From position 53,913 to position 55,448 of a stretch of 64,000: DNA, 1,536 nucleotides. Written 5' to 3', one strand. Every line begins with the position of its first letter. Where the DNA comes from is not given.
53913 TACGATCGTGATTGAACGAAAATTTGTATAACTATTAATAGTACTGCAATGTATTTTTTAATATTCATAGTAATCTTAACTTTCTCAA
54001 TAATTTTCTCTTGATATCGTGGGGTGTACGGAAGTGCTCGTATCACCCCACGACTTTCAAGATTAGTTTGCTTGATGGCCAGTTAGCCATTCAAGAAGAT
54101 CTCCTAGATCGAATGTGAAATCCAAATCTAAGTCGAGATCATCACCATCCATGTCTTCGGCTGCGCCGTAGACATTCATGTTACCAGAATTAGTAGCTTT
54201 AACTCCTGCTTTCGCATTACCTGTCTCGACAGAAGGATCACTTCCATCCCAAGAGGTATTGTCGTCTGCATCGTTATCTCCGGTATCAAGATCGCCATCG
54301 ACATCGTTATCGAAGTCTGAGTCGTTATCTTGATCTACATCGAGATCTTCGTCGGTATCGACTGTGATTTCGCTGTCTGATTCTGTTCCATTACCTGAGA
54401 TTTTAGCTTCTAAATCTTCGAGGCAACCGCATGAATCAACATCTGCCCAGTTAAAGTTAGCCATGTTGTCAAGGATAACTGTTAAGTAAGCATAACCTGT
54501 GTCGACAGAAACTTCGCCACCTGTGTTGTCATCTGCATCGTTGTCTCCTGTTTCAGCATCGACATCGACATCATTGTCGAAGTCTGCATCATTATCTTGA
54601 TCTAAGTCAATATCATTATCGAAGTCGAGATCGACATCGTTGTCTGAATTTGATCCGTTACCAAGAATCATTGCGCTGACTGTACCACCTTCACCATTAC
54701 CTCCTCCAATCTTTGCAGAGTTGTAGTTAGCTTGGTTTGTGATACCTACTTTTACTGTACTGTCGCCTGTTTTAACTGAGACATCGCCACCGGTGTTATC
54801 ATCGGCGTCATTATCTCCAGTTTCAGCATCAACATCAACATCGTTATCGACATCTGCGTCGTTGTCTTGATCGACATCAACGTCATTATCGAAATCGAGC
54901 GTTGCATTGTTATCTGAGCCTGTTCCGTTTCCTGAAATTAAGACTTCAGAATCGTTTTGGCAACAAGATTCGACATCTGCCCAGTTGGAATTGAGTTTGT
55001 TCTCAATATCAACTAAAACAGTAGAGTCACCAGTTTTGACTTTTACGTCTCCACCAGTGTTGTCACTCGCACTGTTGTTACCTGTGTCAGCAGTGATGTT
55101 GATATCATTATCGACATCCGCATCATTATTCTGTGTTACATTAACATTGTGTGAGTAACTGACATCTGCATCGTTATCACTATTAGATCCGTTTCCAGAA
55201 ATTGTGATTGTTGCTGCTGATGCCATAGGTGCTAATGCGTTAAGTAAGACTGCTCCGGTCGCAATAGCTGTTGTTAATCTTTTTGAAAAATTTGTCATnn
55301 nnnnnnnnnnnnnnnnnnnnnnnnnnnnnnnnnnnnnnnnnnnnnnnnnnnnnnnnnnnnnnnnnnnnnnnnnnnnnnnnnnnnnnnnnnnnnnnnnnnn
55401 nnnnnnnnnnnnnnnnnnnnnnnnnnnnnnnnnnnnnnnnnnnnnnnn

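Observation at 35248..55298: Paralogous family of Cys-bracketed Asn/Gly/Thr-rich tandem-repeat surface proteins (four genes)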

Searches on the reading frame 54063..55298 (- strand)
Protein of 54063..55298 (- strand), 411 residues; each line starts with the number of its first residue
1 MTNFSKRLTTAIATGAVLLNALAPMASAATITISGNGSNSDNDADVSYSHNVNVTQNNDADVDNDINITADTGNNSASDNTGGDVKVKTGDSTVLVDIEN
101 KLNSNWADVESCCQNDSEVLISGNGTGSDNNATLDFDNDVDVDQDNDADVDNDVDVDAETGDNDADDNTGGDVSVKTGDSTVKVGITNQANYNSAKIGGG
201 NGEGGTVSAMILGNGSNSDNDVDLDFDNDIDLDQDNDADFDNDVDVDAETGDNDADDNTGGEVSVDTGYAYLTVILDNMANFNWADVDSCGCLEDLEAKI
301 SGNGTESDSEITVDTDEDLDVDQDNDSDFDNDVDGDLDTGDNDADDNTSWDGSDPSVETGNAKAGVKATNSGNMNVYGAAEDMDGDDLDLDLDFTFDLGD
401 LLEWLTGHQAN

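Call 3: search_protein_families(library=pfam, proteins=[window:54063-55298:-], max_evalue=1)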
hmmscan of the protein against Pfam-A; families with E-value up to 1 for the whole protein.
window:54063-55298:- (411 aa): 3 families
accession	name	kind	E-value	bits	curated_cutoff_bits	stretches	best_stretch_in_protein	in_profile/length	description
PF04573.17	SPC22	-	0.13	12.1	25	0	1-70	1-73/173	Signal peptidase subunit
PF24547.1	DUF7601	-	0.64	11.1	27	2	32-100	4-73/116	Domain of unknown function (DUF7601)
PF06240.19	COXG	-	0.88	9.7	22.2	0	114-159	65-109/140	Carbon monoxide dehydrogenase subunit G (CoxG)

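Call 4: search_protein_families(library=ncbifam, proteins=[window:54063-55298:-], max_evalue=1)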
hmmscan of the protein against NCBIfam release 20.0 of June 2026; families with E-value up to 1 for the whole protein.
window:54063-55298:- (411 aa): 4 families
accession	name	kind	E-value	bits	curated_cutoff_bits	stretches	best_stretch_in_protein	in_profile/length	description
NF033845.1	MSCRAMM_ClfB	exception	0.019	12.9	999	1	38-256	586-795/871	MSCRAMM family adhesin clumping factor ClfB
NF033609.2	MSCRAMM_ClfA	exception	0.06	11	1150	0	38-366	574-882/934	MSCRAMM family adhesin clumping factor ClfA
NF012181.0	MSCRAMM_SdrD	exception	0.077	10.3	2500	1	38-177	1188-1320/1379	MSCRAMM family adhesin SdrD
NF000535.3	MSCRAMM_SdrC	exception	0.13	10.2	1700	1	38-182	776-916/963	MSCRAMM family adhesin SdrC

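Call 22: find_related_loci(query=window:54063-55295:-, collection=genome_contigs, flank=10000)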
Query window:54063-55295:- (410 aa) in genome_contigs; peptide patterns used: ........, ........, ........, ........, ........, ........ (x = any residue, [..] = any of these).
103 stretches matched a pattern; 17 encode a relative of the query (tblastn E <= 1e-3); 17 distinct loci.
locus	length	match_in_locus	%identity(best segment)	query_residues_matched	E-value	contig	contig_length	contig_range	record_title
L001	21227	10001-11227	77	1-410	7e-176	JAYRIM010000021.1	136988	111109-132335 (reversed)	MAG: Candidatus Levyibacteriota bacterium isolate SZ_szas25bin.53 k141_1198133, whole genome shotgun sequence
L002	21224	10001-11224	68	1-407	2e-143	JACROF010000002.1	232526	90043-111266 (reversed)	MAG: Candidatus Levyibacteriota bacterium isolate NC_groundwater_1954_Pr3_S-0.2um_39_3 scaffold_117446, whole genome sho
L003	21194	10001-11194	67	1-409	4e-120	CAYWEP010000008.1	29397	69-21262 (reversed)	MAG TPA_asm: uncultured Gammaproteobacteria bacterium isolate SRP269290_co3_1003 genome assembly, contig: NODE_1414_leng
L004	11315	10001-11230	70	1-410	6e-112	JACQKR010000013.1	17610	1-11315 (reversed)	MAG: Candidatus Levyibacteriota bacterium isolate NC_groundwater_1182_Ag_S-0.1um_43_56 S_p1_S3_coassembly_k141_805282, w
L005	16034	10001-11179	54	3-389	7e-107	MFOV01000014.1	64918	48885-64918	MAG: Candidatus Levybacteria bacterium RIFCSPLOWO2_01_FULL_39_10 rifcsplowo2_01_scaffold_362, whole genome shotgun seque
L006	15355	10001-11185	52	3-400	6e-102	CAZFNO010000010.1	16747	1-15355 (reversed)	MAG TPA_asm: uncultured Gammaproteobacteria bacterium isolate binchicken_co134_351 genome assembly, contig: NODE_7389_le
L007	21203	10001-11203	53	1-404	6e-100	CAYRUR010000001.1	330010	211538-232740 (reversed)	MAG TPA_asm: uncultured Gammaproteobacteria bacterium isolate SRP144015_co1_42 genome assembly, contig: NODE_12_length_3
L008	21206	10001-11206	50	1-393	2e-98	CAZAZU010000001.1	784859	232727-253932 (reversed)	MAG TPA_asm: uncultured Gammaproteobacteria bacterium isolate SRP178908_co1_328 genome assembly, contig: NODE_1_length_7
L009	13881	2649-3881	50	1-404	1e-98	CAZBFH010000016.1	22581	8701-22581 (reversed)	MAG TPA_asm: uncultured Gammaproteobacteria bacterium isolate SRP342105_co2_162 genome assembly, contig: NODE_2312_lengt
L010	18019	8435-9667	50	1-404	7e-97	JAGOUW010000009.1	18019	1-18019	MAG: Candidatus Levyibacteriota bacterium isolate Gw_Eff_bin_531 Gw_Eff_6674_length_18019_cov_8.103622, whole genome sho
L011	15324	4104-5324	49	5-404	6e-96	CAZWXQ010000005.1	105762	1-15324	MAG TPA_asm: uncultured Gammaproteobacteria bacterium isolate SRP292972_co3_100 genome assembly, contig: NODE_231_length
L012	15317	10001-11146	56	1-378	2e-94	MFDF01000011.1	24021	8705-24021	MAG: Candidatus Daviesbacteria bacterium RIFCSPHIGHO2_12_FULL_37_16 rifcsphigho2_12_scaffold_2705, whole genome shotgun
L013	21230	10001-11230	51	1-404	3e-92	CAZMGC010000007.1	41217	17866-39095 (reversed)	MAG TPA_asm: uncultured Gammaproteobacteria bacterium isolate SRP278252_co2_146 genome assembly, contig: NODE_1715_lengt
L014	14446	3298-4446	47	5-382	2e-77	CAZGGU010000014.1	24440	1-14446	MAG TPA_asm: uncultured Gammaproteobacteria bacterium isolate SRP292972_co1_102 genome assembly, contig: NODE_961_length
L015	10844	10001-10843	69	1-374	6e-74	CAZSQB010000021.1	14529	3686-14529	MAG TPA_asm: uncultured Gammaproteobacteria bacterium isolate SRP269290_co3_983 genome assembly, contig: NODE_4718_lengt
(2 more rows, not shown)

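Call 28: find_homologous_proteins(query=window:54063-55295:-, max_evalue=0.00001)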
Query window:54063-55295:- (410 aa): 571 proteins with E <= 0.00001 among 8000 candidates; the best 120 are listed.
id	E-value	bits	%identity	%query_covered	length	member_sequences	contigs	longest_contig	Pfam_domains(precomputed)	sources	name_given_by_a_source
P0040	2.9e-186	638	77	100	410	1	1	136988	-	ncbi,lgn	-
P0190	2.6e-147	509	67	99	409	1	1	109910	-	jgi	jgi:hypothetical protein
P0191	1.6e-138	480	65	99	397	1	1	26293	-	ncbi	-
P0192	1.3e-131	458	62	99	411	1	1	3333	-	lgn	-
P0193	3.7e-120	420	60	99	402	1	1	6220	-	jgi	jgi:hypothetical protein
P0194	1.2e-116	408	60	98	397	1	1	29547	-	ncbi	-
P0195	3.2e-116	407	57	91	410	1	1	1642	-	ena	-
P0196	6.4e-115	403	56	94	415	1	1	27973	-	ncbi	-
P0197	1.7e-114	401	57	100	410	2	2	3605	-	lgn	-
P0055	2.2e-114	401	54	99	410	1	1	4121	-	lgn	-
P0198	2.1e-113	398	56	99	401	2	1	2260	-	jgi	jgi:hypothetical protein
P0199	3.7e-113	397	53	99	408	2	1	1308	-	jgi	jgi:hypothetical protein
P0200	7.8e-113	396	50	99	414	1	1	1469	-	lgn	-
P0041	8.3e-113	396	43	92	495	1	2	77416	-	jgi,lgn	jgi:hypothetical protein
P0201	1.0e-112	396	57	100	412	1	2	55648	-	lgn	-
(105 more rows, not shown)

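Call 42: predict_structure(alignment_id=A3)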
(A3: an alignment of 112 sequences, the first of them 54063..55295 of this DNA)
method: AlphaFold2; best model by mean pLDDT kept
length: 410 residues; sequences in the alignment: 112
mean_pLDDT: 83.0   pTM: 0.75
mean pLDDT of the five models: 83.0, 82.8, 82.8, 81.8, 80.2
residues with pLDDT >= 90: 220; 70-90: 120; 50-70: 24; < 50: 46
segments of 3 or more residues with pLDDT < 50: 1-24, 381-397, 407-410
pLDDT, mean of each block of 10 residues (from residue 1): 32 37 62 91 89 92 95 87 88 93 83 83 92 91 96 95 86 93 93 78 82 93 92 97 94 86 92 94 82 88 92 91 97 92 83 87 93 80 39 44 48
secondary structure, 60 per line:
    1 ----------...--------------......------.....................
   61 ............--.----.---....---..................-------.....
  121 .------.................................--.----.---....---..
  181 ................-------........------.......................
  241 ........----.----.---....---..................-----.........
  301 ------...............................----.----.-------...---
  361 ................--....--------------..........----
elements in order: E28-33 E40-72 E84-87 E91-108 E116-121 E128-160 E172-175 E179-196 E204-211 E218-248 E262-265 E269-286 E292-300 E307-337 E355-357 E361-376 H379-382 H397-406

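Call 44: fold_search(model_id=the predicted structure, library=pdb)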
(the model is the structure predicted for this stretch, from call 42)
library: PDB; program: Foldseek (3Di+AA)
matches with E <= 10: 165; with E <= 0.001: 0
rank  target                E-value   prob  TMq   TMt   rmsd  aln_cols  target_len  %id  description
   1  3p4g_A                4.4e-02  0.01  0.04  0.05  43.9       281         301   14  X-ray crystal structure of a hyperactive, Ca2+-dependent, beta-helical antifreeze protein from an Antarctic bacterium (released 2011-04-27)
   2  3p4g_C                1.0e-01  0.01  0.05  0.06  43.0       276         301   16  X-ray crystal structure of a hyperactive, Ca2+-dependent, beta-helical antifreeze protein from an Antarctic bacterium (released 2011-04-27)
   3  3p4g_B                1.1e-01  0.01  0.04  0.05  43.4       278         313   15  X-ray crystal structure of a hyperactive, Ca2+-dependent, beta-helical antifreeze protein from an Antarctic bacterium (released 2011-04-27)
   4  1k5c                  1.9e-01  0.01  0.05  0.05  43.0       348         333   11  Endopolygalacturonase I from Stereum purpureum at 0.96 A resolution (released 2002-06-05)
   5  3p4g_D                2.1e-01  0.01  0.05  0.05  40.7       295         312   14  X-ray crystal structure of a hyperactive, Ca2+-dependent, beta-helical antifreeze protein from an Antarctic bacterium (released 2011-04-27)
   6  6n2b_A                2.6e-01  0.01  0.04  0.04  41.2       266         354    9  The Crystal Structure of Caldicellulosiruptor kristjanssonii Tapirin C-terminal domain (released 2018-12-19)
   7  5awf_B                3.0e-01  0.01  0.05  0.05  42.5       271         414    9  Crystal structure of SufB-SufC-SufD complex from Escherichia coli (released 2015-11-11)
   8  5lw3                  3.5e-01  0.01  0.04  0.05  42.0       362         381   10  Azotobacter vinelandii Mannuronan C-5 epimerase AlgE6 A-module (released 2017-10-25)
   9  5uyt_B                3.7e-01  0.01  0.04  0.04  46.1       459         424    9  Crystal structure of ice binding protein from an Antarctic bacterium Flavobacteriaceae (released 2017-10-25)
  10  8c50_A                3.9e-01  0.01  0.05  0.06  45.6       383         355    7  Pontibacter korlensis curli subunit CsgA (released 2023-06-28)
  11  2zu0_A                3.9e-01  0.01  0.04  0.04  42.0       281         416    8  Crystal structure of SufC-SufD complex involved in the iron-sulfur cluster biosynthesis (released 2009-03-10)
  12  8ikw_B                4.3e-01  0.01  0.06  0.06  42.4       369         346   11  A complex structure of PGIP-PG (released 2024-02-07)
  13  5awg_B                4.7e-01  0.01  0.06  0.07  41.7       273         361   10  Crystal structure of Hg-bound SufB-SufC-SufD complex from Escherichia coli (released 2015-11-11)
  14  9j4l_B                4.7e-01  0.00  0.04  0.04  42.8       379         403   10  Crystal structure of GH9l Inulin fructotransferases (IFTase) (released 2024-09-04)
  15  9j4l_A                4.7e-01  0.00  0.04  0.04  43.5       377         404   10  Crystal structure of GH9l Inulin fructotransferases (IFTase) (released 2024-09-04)
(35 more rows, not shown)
